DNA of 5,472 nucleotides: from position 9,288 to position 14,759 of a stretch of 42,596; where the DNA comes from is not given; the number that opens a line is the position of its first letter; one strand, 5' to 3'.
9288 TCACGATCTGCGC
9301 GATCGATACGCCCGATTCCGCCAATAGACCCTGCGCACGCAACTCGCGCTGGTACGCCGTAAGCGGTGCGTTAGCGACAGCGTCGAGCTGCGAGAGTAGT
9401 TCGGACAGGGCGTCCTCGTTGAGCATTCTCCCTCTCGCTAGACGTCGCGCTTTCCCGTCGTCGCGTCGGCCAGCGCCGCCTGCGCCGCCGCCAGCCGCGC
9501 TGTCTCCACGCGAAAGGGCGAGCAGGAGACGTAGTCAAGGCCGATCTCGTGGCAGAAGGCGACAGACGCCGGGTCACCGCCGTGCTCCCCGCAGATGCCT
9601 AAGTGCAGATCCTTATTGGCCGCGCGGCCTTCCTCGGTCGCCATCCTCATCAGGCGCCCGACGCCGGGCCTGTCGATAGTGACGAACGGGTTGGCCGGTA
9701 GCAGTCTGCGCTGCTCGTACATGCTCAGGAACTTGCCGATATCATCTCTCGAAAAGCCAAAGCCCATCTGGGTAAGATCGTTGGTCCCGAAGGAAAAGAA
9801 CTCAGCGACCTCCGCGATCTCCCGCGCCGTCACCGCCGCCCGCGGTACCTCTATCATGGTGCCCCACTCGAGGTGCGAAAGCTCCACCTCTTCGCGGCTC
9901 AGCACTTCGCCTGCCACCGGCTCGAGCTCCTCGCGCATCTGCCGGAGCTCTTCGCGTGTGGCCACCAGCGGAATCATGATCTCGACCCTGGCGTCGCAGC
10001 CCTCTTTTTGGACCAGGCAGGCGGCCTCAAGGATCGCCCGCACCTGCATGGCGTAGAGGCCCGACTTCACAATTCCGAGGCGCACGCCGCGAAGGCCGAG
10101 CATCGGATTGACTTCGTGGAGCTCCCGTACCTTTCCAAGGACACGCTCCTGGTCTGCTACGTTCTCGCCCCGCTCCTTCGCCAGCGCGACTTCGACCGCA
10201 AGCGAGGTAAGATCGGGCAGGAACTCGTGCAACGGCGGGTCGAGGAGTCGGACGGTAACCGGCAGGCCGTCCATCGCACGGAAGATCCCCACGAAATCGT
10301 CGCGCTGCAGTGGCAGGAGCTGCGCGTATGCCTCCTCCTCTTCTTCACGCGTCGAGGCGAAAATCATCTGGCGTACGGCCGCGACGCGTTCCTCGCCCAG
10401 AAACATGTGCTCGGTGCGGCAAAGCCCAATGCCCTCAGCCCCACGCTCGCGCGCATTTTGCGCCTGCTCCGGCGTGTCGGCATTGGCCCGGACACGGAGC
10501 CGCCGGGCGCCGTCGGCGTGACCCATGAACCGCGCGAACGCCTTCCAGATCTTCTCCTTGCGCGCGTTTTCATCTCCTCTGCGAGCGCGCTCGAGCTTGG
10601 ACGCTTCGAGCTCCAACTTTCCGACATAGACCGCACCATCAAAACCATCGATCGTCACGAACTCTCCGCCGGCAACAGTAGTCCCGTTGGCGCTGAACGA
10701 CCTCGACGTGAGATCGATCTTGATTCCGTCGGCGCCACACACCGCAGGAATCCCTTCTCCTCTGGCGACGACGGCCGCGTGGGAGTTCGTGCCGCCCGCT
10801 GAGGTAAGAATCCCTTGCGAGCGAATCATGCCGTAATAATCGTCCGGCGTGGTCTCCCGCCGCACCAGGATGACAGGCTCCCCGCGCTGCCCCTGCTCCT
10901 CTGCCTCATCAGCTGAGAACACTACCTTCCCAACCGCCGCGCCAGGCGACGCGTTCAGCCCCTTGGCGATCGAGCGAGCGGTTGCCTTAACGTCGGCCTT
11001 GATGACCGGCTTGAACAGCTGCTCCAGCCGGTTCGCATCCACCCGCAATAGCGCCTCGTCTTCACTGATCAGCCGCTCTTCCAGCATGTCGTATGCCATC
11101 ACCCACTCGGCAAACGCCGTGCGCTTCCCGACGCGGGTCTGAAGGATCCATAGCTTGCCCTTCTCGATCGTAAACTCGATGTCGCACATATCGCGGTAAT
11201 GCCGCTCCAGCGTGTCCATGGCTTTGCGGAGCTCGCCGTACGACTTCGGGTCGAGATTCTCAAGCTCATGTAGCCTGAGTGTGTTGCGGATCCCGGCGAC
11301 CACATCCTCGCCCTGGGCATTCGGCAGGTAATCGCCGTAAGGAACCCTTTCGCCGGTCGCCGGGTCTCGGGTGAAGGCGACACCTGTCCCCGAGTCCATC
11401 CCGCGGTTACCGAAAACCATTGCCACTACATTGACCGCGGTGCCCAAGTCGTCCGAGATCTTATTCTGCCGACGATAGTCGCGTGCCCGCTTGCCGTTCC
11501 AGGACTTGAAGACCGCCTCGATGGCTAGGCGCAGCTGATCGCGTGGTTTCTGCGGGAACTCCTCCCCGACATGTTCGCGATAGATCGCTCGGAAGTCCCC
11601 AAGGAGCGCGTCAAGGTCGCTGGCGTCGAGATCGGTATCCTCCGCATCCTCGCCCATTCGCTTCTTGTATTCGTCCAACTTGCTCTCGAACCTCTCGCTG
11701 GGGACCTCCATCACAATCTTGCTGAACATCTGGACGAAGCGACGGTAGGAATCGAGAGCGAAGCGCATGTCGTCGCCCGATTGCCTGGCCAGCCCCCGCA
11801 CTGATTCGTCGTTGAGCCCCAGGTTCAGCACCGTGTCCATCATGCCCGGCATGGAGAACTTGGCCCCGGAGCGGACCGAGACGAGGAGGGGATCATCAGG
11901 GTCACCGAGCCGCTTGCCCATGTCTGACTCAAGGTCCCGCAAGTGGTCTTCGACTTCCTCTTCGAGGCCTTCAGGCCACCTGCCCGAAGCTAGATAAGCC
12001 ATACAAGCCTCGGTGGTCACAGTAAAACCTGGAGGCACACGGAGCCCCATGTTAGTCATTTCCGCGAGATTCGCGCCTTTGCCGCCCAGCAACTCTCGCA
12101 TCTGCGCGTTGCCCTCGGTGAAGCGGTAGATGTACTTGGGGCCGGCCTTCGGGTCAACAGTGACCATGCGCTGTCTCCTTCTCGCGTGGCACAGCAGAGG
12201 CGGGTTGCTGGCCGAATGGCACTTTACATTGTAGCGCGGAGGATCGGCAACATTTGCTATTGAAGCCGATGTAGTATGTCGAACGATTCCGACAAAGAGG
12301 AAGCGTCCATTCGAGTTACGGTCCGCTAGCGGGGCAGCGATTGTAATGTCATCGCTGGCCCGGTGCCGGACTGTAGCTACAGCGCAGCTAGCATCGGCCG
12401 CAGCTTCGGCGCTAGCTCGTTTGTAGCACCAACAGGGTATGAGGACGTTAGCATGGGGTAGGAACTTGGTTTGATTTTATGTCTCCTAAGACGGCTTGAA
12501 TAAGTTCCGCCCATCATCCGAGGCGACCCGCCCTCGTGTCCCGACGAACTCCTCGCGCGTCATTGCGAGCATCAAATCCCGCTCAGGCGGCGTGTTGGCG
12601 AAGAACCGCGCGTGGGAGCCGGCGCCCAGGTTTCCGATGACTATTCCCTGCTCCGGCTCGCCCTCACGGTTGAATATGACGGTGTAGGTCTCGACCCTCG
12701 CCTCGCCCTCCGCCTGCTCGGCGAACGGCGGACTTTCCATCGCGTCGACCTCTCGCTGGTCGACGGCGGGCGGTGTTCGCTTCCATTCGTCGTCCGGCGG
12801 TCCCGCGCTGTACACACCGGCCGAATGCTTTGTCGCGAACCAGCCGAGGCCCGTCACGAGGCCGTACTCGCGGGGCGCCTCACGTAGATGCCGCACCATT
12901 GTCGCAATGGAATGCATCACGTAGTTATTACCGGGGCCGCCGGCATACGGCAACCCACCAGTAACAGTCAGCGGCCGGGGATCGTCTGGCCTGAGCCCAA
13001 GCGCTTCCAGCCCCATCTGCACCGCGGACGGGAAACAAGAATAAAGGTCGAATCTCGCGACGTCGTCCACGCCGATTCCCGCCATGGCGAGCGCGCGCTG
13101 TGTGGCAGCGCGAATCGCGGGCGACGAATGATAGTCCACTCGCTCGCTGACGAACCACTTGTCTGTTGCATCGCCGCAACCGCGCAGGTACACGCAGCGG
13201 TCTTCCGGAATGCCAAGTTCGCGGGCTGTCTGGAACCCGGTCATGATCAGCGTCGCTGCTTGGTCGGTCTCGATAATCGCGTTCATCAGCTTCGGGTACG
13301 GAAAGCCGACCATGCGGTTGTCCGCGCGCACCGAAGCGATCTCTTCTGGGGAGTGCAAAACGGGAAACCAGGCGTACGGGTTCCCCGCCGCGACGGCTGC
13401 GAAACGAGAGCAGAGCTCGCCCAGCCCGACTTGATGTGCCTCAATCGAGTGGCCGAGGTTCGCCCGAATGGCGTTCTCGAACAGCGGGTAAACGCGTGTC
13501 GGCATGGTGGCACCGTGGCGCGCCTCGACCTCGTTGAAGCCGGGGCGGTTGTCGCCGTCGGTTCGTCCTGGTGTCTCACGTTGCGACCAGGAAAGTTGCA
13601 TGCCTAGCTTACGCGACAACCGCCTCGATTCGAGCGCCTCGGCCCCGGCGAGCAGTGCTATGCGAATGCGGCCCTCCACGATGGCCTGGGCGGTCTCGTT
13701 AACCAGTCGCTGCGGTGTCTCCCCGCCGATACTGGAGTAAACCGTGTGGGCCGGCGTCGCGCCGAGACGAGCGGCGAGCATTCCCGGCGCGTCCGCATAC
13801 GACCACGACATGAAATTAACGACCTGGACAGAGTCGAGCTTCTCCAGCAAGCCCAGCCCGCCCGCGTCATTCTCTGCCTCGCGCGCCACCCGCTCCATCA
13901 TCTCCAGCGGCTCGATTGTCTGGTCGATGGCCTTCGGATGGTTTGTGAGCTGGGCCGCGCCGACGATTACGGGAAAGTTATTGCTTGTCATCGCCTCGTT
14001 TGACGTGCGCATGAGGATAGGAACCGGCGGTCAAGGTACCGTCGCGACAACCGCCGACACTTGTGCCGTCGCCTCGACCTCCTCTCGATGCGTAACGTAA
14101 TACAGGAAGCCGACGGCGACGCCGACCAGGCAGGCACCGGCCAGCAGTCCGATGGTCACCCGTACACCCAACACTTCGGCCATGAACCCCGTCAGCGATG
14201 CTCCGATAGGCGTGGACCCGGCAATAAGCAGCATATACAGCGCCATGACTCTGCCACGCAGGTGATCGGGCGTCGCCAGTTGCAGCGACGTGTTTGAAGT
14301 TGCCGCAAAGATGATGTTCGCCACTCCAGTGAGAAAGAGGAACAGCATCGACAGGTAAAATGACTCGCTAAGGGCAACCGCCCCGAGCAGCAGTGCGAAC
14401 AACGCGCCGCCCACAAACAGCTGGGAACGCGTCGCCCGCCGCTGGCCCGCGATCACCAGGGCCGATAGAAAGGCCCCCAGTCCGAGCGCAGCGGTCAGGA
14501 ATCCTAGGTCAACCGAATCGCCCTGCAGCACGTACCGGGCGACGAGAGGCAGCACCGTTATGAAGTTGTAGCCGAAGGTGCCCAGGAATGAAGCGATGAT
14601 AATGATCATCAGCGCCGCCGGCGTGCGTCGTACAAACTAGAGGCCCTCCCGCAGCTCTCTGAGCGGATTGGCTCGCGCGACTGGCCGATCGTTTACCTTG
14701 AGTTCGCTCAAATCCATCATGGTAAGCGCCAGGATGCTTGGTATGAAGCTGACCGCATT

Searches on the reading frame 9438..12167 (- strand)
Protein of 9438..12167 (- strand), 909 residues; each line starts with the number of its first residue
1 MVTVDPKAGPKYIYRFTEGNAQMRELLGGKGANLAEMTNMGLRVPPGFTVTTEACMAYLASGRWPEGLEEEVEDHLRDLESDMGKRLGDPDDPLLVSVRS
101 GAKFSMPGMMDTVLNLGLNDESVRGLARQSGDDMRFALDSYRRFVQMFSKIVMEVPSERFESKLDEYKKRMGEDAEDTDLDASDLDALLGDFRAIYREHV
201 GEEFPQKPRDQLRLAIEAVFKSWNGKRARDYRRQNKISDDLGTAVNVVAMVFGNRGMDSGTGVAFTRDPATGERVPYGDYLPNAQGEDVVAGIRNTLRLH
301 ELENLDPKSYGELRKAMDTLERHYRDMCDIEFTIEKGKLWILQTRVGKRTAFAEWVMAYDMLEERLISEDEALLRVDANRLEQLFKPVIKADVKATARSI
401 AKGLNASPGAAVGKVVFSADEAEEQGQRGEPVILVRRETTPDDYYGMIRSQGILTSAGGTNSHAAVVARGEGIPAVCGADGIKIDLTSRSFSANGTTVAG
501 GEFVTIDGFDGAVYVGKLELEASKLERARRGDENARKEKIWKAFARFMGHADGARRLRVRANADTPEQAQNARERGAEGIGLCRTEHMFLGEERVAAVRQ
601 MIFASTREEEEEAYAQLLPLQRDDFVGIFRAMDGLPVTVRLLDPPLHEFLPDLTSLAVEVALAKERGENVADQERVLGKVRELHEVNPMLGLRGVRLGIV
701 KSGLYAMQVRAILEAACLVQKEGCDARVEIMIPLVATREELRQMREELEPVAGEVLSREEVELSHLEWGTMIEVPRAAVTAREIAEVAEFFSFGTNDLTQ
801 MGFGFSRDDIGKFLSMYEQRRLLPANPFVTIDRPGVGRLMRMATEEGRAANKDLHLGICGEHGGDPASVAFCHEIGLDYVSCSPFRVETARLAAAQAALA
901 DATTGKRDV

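Call 51: search_protein_families(library=pfam, proteins=[window:9438-12167:-], max_evalue=0.00001)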
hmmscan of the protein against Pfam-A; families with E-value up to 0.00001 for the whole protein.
window:9438-12167:- (909 aa): 3 families
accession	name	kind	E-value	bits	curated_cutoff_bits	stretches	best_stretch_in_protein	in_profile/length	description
PF02896.24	PEP-utilizers_C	-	2.8e-81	273.4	22.8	1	547-897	10-291/293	PEP-utilising enzyme, PEP-binding domain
PF01326.24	PPDK_N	-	2.5e-50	172.1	27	3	68-295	77-216/328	Pyruvate phosphate dikinase, AMP/ATP-binding domain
PF00391.29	PEP-utilizers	-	1.5e-20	73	23.1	1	430-511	3-72/72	PEP-utilising enzyme, mobile domain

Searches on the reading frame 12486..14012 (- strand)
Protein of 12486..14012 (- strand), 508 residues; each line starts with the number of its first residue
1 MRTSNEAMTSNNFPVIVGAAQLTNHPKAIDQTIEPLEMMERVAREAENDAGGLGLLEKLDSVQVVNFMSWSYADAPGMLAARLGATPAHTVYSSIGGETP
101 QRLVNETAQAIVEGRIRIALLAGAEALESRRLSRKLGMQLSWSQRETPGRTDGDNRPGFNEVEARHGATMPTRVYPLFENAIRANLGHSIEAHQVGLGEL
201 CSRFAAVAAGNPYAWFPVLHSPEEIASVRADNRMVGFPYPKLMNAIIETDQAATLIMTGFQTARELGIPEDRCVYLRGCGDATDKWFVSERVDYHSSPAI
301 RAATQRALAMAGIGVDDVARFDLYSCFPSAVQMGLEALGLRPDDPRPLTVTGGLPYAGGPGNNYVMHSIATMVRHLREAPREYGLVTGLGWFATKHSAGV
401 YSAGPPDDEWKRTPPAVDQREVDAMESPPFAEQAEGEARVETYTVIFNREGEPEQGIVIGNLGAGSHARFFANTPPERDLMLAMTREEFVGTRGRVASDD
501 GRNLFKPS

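Call 51: search_protein_families(library=pfam, proteins=[window:12486-14012:-], max_evalue=0.00001)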
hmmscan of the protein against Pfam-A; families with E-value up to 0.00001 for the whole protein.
window:12486-14012:- (508 aa): 2 families
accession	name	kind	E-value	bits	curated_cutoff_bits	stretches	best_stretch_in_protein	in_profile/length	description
PF18313.7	TLP1_add_C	-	5.3e-18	65.2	26.1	1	419-500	3-82/83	Thiolase-like protein type 1 additional C-terminal domain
PF22691.2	Thiolase_C_1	-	8.5e-08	32.5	28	1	280-342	1-62/144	Thiolase C-terminal domain-like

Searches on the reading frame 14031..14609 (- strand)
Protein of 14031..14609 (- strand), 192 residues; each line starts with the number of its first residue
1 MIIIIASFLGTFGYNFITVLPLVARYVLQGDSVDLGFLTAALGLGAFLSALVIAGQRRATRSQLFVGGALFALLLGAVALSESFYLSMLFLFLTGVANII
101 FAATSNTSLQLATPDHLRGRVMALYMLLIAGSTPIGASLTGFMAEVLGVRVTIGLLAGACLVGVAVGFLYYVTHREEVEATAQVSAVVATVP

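Call 51: search_protein_families(library=pfam, proteins=[window:14031-14609:-], max_evalue=0.00001)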
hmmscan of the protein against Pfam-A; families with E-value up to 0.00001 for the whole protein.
window:14031-14609:- (192 aa): 2 families
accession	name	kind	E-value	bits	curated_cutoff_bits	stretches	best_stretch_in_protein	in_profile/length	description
PF05977.19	MFS_3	-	3.7e-23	82.2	27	1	5-180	226-403/524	Transmembrane secretion effector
PF07690.21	MFS_1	-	6e-14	52.2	33.4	1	4-182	3-183/347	Major Facilitator Superfamily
